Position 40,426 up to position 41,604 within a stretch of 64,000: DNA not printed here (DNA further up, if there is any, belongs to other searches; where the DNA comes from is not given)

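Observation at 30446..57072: Six paralogous membrane sensor phosphatases (PP2C/SpoIIE-like) with no partner-switching components in cis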

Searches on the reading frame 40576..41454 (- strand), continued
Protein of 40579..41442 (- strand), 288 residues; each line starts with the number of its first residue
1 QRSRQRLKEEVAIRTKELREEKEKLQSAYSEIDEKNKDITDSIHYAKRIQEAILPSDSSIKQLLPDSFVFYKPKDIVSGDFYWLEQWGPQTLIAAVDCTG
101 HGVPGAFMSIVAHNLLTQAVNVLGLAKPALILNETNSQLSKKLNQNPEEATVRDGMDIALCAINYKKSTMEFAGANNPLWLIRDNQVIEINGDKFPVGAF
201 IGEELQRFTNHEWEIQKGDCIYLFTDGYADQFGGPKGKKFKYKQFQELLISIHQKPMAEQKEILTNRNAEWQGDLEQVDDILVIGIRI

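Call 50: search_protein_families(library=pfam, alignment_id=A3, max_evalue=0.001)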
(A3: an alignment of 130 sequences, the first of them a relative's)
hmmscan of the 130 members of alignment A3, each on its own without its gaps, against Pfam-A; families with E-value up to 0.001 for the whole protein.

A. member 1, L057:456-809:+ (118 aa): 0 families

B. families by the number of members that match (of 130 scanned): 129 families (the first 25 are shown)
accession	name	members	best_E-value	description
PF09345.15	SiaC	4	3.4e-45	SiaC family regulatory phosphoprotein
PF00072.30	Response_reg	3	3.1e-30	Response regulator receiver domain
PF00085.26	Thioredoxin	3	1.2e-17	Thioredoxin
PF00578.27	AhpC-TSA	3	4.2e-06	AhpC/TSA family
PF04264.18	YceI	2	8.7e-49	YceI-like domain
PF01641.26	SelR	2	7.7e-48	SelR domain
PF19788.4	DUF6272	2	8.2e-42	Family of unknown function (DUF6272)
PF13689.11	DUF4154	2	4.5e-37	YfiR/HmsC-like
PF04542.20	Sigma70_r2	2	1.5e-17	Sigma-70 region 2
PF08281.18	Sigma70_r4_2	2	1.3e-14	Sigma-70, region 4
PF07661.19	MORN_2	2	6.7e-12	MORN repeat variant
PF04545.22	Sigma70_r4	2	3.2e-10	Sigma-70, region 4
PF07638.17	Sigma70_ECF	2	5.1e-08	ECF sigma factor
PF13905.12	Thioredoxin_8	2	2e-06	Thioredoxin-like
PF00490.27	ALAD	1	2.2e-68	Delta-aminolevulinic acid dehydratase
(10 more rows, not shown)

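Call 62: find_encoding_contigs(protein=P0042, flank=10000, max_places=2)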
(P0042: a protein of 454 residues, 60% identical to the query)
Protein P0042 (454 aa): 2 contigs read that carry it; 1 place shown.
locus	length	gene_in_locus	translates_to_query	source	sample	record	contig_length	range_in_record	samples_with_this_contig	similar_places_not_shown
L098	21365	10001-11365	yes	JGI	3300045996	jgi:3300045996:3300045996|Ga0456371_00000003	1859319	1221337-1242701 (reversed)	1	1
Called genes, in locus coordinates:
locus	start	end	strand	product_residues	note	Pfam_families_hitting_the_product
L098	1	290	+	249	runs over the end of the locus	PF00005:ABC_tran, PF13304:AAA_21 (weak)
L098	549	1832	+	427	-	PF12679:ABC2_membrane_2, PF12698:ABC2_membrane_3, PF01061:ABC2_membrane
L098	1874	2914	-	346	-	PF01795:Methyltransf_5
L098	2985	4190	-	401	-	PF05222:AlaDh_PNT_N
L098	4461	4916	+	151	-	-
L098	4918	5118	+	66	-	-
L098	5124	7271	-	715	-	PF13424:TPR_12 (weak), PF24885:TPR_NPHP3, PF00515:TPR_1 (weak), PF13424:TPR_12, PF17874:TPR_MalT, PF28559:TPR_SusR (weak), PF13424:TPR_12, PF07228:SpoIIE, +6 more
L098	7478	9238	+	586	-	PF00890:FAD_binding_2 (faint), PF01266:DAO (weak), PF01593:Amino_oxidase, PF07992:Pyr_redox_2 (faint), PF12831:FAD_oxidored (faint), PF13450:NAD_binding_8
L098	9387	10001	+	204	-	PF22497:DUF6989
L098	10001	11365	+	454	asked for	PF07228:SpoIIE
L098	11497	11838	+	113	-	PF11589:DUF3244 (weak), PF18962:Por_Secre_tail (weak)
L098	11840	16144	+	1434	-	PF16820:PKD_3 (faint), PF02156:Glyco_hydro_26, PF07691:PA14, PF10528:GLEYA (faint), PF00149:Metallophos, PF18962:Por_Secre_tail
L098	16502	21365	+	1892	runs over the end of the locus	PF13895:Ig_2 (faint), PF19081:Ig_7 (faint), PF22352:K319L-like_PKD (faint), PF26421:Avidin_like (faint), PF18962:Por_Secre_tail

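Call 73: search_protein_families(library=pfam, proteins=[L082:1884-2423:+, L082:2423-3364:+, L082:3333-3758:+, L082:3763-4674:+, L082:4682-5695:+, L035:8652-9023:-, L058:15086-16195:-, L066:4596-5417:+, L066:6492-7541:+, L066:7634-8476:+], max_evalue=0.001)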
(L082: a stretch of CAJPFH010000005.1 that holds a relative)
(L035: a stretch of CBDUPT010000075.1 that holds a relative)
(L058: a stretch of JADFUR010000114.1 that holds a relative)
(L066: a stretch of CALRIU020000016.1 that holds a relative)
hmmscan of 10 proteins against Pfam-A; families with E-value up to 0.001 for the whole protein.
L082:1884-2423:+ (180 aa): 1 family
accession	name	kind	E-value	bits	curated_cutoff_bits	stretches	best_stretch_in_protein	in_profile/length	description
PF00156.33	Pribosyltran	-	3.7e-16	59.3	26.3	1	6-154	5-144/158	Phosphoribosyl transferase domain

L082:2423-3364:+ (314 aa): 2 families
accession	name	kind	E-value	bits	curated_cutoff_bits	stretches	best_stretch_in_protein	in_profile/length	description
PF02729.26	OTCace_N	-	4e-42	144.2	29.9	1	9-151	2-148/148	Aspartate/ornithine carbamoyltransferase, carbamoyl-P binding domain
PF00185.30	OTCace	-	2.2e-24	86.7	29.4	1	158-304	2-157/157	Aspartate/ornithine carbamoyltransferase, Asp/Orn binding domain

L082:3333-3758:+ (142 aa): 2 families
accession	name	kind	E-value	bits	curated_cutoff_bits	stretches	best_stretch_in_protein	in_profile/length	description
PF01740.26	STAS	-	1.6e-15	57.2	22.6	1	35-123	17-106/106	STAS domain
PF13466.11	STAS_2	-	1.3e-05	25.7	29.2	1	37-110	7-79/80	STAS domain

L082:3763-4674:+ (304 aa): 4 families
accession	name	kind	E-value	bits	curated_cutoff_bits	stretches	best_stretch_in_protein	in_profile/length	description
PF12706.13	Lactamase_B_2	-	1.3e-17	64.5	27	2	33-155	3-134/200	Beta-lactamase superfamily domain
PF23023.1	Anti-Pycsar_Apyc1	-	1e-07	32.2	50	1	1-95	1-93/250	Anti-Pycsar protein Apyc1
PF00753.33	Lactamase_B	-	7.8e-07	29.7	22.7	1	30-76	15-65/196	Metallo-beta-lactamase superfamily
PF13691.12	Lactamase_B_4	-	2.4e-06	27.5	27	1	25-70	16-63/63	tRNase Z endonuclease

L082:4682-5695:+ (338 aa): 1 family
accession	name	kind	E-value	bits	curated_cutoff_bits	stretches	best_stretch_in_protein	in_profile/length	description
PF02424.20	ApbE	-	1.5e-86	290.7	25.6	1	39-313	2-265/266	ApbE family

L035:8652-9023:- (124 aa): 1 family
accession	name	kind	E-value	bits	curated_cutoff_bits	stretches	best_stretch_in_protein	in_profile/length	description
PF02518.31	HATPase_c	-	4.5e-28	98.3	26.4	1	14-120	2-108/111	Histidine kinase-, DNA gyrase B-, and HSP90-like ATPase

L058:15086-16195:- (370 aa): 1 family
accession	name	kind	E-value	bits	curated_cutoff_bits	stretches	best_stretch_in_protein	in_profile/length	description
PF19788.4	DUF6272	-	3.4e-76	253.8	26.6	2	46-174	2-134/134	Family of unknown function (DUF6272)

L066:4596-5417:+ (274 aa): 0 families

L066:6492-7541:+ (350 aa): 1 family
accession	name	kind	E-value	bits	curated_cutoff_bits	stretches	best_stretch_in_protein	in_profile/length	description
PF01791.15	DeoC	-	1.7e-60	205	23.8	1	69-326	2-229/229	DeoC/LacD family aldolase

L066:7634-8476:+ (281 aa): 1 family
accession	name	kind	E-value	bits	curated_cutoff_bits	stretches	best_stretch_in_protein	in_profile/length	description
PF01039.27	Carboxyl_trans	-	2e-19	70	22.3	1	99-242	32-180/493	Carboxyl transferase domain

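Call 74: predict_structure(alignment_id=A4)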
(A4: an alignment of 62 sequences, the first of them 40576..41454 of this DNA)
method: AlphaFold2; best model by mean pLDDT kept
length: 292 residues; sequences in the alignment: 62
mean_pLDDT: 94.3   pTM: 0.86
mean pLDDT of the five models: 94.3, 93.7, 92.8, 92.4, 92.1
residues with pLDDT >= 90: 249; 70-90: 40; 50-70: 3; < 50: 0
segments of 3 or more residues with pLDDT < 50: none
pLDDT, mean of each block of 10 residues (from residue 1): 92 95 95 93 90 95 98 96 97 98 91 97 98 98 88 77 98 98 98 97 84 98 97 86 93 98 98 94 96 98
secondary structure, 60 per line:
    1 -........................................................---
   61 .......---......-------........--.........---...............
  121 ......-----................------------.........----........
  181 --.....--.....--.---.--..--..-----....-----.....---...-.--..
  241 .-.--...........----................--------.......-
elements in order: H2-57 H61-67 E71-76 E84-91 E94-102 H106-126 H132-147 E160-168 E173-180 E183-187 E190-194 E215-218 E224-228 H246-256 H261-276 E285-291

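Call 76: fold_search(model_id=the predicted structure, library=pdb)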
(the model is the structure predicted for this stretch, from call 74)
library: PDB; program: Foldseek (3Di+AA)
matches with E <= 10: 720; with E <= 0.001: 152
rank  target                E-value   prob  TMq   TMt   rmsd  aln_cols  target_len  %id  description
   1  6k4e_B                2.3e-25  1.00  0.77  0.91   2.1       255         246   34  SiaA-PP2C domain of Pseudomonas aeruginosa (released 2019-06-26)
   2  6k4e_A                2.3e-24  1.00  0.76  0.90   2.2       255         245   34  SiaA-PP2C domain of Pseudomonas aeruginosa (released 2019-06-26)
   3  5ucg_B                4.4e-13  1.00  0.60  0.53   3.6       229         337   20  Structure of the PP2C Phosphatase Domain and a Fragment of the Regulatory Domain of the Cell Fate Determinant SpoIIE f (released 2017-05-31)
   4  5ucg_A                7.1e-13  1.00  0.61  0.52   3.5       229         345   20  Structure of the PP2C Phosphatase Domain and a Fragment of the Regulatory Domain of the Cell Fate Determinant SpoIIE f (released 2017-05-31)
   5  5ucg_E                1.3e-12  1.00  0.60  0.52   3.5       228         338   20  Structure of the PP2C Phosphatase Domain and a Fragment of the Regulatory Domain of the Cell Fate Determinant SpoIIE f (released 2017-05-31)
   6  5mqh                  1.7e-12  1.00  0.51  0.63   5.3       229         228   20  Structure of the Phosphatase Domain of the Cell Fate Determinant SpoIIE from Bacillus subtilis in a crystal form without (released 2017-05-31)
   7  5ucg_D                5.5e-12  1.00  0.60  0.53   3.6       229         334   20  Structure of the PP2C Phosphatase Domain and a Fragment of the Regulatory Domain of the Cell Fate Determinant SpoIIE f (released 2017-05-31)
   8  3eq2_A                1.2e-11  1.00  0.62  0.51   4.4       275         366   17  Structure of Hexagonal Crystal form of Pseudomonas aeruginosa RssB (released 2009-10-20)
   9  3f79_D                1.4e-11  1.00  0.60  0.74   4.7       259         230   18  Structure of pseudo-centered cell crystal form of the C-terminal phosphatase domain of P. aeruginosa RssB (released 2009-11-24)
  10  3f79_B                1.8e-11  1.00  0.59  0.73   4.8       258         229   17  Structure of pseudo-centered cell crystal form of the C-terminal phosphatase domain of P. aeruginosa RssB (released 2009-11-24)
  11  3f79_C                1.9e-11  1.00  0.63  0.78   3.8       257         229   17  Structure of pseudo-centered cell crystal form of the C-terminal phosphatase domain of P. aeruginosa RssB (released 2009-11-24)
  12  3f7a_A                2.0e-11  1.00  0.65  0.53   4.7       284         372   17  Structure of Orthorhombic crystal form of Pseudomonas aeruginosa RssB (released 2009-11-24)
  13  3f79_F                2.4e-11  1.00  0.57  0.69   6.4       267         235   19  Structure of pseudo-centered cell crystal form of the C-terminal phosphatase domain of P. aeruginosa RssB (released 2009-11-24)
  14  2j86_B                2.8e-11  1.00  0.57  0.68   4.4       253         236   15  Structural analysis of the PP2C Family Phosphatase tPphA of Thermosynechococcus elongatus (released 2007-11-06)
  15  3f79_E                3.0e-11  1.00  0.59  0.71   4.6       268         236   16  Structure of pseudo-centered cell crystal form of the C-terminal phosphatase domain of P. aeruginosa RssB (released 2009-11-24)
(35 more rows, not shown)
